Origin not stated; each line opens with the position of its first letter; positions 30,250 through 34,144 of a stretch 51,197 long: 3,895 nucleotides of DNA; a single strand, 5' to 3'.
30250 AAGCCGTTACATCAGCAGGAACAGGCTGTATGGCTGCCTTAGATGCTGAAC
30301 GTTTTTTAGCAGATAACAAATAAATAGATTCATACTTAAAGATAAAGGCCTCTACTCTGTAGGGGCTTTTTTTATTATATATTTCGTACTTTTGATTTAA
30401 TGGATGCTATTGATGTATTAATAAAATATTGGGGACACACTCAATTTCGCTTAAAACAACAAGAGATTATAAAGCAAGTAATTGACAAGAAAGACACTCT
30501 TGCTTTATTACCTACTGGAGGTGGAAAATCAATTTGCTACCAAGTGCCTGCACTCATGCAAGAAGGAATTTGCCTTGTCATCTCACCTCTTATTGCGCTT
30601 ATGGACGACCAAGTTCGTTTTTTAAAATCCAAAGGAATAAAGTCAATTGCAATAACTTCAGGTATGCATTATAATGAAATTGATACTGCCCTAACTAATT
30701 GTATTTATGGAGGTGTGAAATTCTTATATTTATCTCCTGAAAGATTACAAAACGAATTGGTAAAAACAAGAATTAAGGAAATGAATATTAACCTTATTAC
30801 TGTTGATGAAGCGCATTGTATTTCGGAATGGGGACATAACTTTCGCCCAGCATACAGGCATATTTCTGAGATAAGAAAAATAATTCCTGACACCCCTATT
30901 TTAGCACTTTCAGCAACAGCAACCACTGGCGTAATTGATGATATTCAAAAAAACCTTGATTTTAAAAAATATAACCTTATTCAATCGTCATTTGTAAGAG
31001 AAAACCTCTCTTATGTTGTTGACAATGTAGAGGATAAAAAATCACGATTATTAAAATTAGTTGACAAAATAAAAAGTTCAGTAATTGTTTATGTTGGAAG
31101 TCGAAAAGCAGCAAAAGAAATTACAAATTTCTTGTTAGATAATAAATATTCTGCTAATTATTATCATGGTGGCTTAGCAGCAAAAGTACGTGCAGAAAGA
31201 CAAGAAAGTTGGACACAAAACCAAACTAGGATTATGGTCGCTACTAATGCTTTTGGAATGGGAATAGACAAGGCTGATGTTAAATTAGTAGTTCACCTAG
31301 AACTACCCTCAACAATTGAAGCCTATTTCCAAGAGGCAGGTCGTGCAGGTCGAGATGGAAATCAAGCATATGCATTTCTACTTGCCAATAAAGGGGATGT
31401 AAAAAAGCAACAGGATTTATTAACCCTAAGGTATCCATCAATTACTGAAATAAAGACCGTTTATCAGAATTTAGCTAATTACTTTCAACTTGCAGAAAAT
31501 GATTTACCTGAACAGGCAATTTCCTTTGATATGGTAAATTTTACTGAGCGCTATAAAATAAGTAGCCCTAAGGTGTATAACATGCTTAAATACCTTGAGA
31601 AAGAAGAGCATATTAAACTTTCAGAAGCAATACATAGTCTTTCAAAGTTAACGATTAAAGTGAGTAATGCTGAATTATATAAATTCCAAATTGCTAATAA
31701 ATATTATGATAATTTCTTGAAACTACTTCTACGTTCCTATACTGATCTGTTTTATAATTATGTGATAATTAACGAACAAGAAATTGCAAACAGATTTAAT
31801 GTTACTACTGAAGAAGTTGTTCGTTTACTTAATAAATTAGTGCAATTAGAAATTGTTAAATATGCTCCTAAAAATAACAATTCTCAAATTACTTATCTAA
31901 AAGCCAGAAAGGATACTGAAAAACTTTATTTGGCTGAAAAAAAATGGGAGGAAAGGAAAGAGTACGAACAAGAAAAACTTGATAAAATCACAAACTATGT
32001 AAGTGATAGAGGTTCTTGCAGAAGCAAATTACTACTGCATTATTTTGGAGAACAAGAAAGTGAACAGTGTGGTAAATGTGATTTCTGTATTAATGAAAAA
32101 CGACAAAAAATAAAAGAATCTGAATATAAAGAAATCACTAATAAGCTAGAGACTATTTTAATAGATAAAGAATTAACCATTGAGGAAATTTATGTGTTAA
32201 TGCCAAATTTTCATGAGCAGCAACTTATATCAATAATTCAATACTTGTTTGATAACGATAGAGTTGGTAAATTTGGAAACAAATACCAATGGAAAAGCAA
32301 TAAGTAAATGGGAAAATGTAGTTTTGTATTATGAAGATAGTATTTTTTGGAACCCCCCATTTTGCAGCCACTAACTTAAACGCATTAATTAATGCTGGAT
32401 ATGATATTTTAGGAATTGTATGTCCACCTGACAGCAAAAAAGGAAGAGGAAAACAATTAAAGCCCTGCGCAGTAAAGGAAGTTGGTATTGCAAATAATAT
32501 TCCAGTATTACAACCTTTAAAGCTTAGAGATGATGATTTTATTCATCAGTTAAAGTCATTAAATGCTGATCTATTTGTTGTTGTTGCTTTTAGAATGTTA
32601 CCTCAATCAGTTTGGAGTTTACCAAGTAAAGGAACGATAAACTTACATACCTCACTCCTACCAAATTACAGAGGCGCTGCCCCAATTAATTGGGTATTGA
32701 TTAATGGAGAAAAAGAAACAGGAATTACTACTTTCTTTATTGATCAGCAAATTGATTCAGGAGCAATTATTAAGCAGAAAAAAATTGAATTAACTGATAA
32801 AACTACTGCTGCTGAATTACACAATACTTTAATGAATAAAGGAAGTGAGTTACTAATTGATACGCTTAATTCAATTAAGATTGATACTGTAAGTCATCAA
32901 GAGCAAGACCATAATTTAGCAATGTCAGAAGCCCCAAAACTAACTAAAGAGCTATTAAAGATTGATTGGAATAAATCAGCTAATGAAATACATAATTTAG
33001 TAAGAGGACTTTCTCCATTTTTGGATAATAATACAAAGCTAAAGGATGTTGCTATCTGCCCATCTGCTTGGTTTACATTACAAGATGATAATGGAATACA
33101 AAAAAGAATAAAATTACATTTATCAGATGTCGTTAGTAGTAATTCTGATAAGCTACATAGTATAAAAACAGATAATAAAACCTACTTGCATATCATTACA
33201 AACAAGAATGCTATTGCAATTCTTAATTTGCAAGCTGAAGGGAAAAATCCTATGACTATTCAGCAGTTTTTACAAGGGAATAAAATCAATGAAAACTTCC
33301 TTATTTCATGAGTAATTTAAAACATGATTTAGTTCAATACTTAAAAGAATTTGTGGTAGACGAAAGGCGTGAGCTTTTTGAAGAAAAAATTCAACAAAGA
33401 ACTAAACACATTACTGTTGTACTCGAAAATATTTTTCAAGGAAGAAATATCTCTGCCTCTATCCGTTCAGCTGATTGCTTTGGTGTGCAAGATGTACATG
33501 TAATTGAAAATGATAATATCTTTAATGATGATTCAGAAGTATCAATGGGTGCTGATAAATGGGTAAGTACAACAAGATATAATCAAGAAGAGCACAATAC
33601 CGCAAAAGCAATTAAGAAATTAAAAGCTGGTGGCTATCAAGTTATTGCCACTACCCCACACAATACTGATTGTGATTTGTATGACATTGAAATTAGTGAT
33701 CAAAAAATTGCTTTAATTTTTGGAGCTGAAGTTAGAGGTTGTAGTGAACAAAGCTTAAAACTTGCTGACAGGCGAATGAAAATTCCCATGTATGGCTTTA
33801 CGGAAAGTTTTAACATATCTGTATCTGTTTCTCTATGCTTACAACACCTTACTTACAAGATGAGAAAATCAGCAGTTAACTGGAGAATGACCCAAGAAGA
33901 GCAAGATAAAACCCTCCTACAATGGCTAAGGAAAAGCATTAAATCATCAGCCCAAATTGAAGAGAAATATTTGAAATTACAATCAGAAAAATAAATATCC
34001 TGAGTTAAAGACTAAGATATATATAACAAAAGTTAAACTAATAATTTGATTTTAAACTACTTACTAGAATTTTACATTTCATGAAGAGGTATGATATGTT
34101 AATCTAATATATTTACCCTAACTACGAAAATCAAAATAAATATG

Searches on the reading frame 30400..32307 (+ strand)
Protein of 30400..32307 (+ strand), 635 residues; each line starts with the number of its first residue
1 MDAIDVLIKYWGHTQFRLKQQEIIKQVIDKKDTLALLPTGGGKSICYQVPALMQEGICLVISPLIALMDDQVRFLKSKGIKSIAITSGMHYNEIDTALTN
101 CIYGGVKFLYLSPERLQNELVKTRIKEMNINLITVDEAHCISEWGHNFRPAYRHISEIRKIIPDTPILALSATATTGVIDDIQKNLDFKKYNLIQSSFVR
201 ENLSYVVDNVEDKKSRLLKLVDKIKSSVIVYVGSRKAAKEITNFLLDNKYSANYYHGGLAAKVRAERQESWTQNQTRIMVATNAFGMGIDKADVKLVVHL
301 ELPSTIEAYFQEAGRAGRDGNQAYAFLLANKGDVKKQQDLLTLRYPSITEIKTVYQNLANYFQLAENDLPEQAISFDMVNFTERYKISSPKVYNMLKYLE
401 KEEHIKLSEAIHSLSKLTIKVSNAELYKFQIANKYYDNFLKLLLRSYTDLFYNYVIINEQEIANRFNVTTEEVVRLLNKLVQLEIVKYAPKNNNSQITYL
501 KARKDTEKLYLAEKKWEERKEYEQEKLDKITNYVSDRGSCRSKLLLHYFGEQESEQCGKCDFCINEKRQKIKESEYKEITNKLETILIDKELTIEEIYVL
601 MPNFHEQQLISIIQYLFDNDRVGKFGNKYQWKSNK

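Call 14: search_protein_families(library=pfam, proteins=[window:30400-32307:+], max_evalue=0.001)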
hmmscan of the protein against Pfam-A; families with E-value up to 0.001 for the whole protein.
window:30400-32307:+ (635 aa): 3 families
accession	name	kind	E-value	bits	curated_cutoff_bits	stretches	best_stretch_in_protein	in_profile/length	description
PF00270.35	DEAD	-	1.2e-25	90.6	26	1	20-177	4-162/167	DEAD/DEAH box helicase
PF00271.37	Helicase_C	-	1.2e-21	77.5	23.5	1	213-320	2-110/110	Helicase conserved C-terminal domain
PF16124.10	RecQ_Zn_bind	-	2.6e-13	50.9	25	1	513-563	14-65/66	RecQ zinc-binding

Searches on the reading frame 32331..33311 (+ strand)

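Call 59: search_protein_families(library=pfam, proteins=[window:32331-33311:+], max_evalue=0.00001)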
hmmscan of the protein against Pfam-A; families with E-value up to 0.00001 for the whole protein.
window:32331-33311:+ (326 aa): 2 families
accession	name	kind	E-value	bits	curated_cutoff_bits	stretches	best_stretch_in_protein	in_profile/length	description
PF00551.24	Formyl_trans_N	-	6.5e-37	127.5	26.1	1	1-178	1-180/181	Formyl transferase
PF02911.23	Formyl_trans_C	-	1e-15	58.2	21.1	1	203-317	1-99/100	Formyl transferase, C-terminal domain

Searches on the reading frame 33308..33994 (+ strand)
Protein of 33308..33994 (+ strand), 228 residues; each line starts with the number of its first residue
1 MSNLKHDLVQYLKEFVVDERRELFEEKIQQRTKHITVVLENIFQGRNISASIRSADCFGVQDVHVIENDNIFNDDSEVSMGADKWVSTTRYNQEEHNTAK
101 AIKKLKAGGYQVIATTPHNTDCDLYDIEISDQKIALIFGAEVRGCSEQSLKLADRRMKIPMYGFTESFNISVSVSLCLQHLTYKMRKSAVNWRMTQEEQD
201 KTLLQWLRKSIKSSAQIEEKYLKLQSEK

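Call 59: search_protein_families(library=pfam, proteins=[window:33308-33994:+], max_evalue=0.00001)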
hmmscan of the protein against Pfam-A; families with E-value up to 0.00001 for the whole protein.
window:33308-33994:+ (228 aa): 1 family
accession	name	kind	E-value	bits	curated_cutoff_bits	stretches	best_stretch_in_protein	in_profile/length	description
PF00588.24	SpoU_methylase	-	1.1e-31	110.3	29.7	1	35-178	2-141/142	SpoU rRNA Methylase family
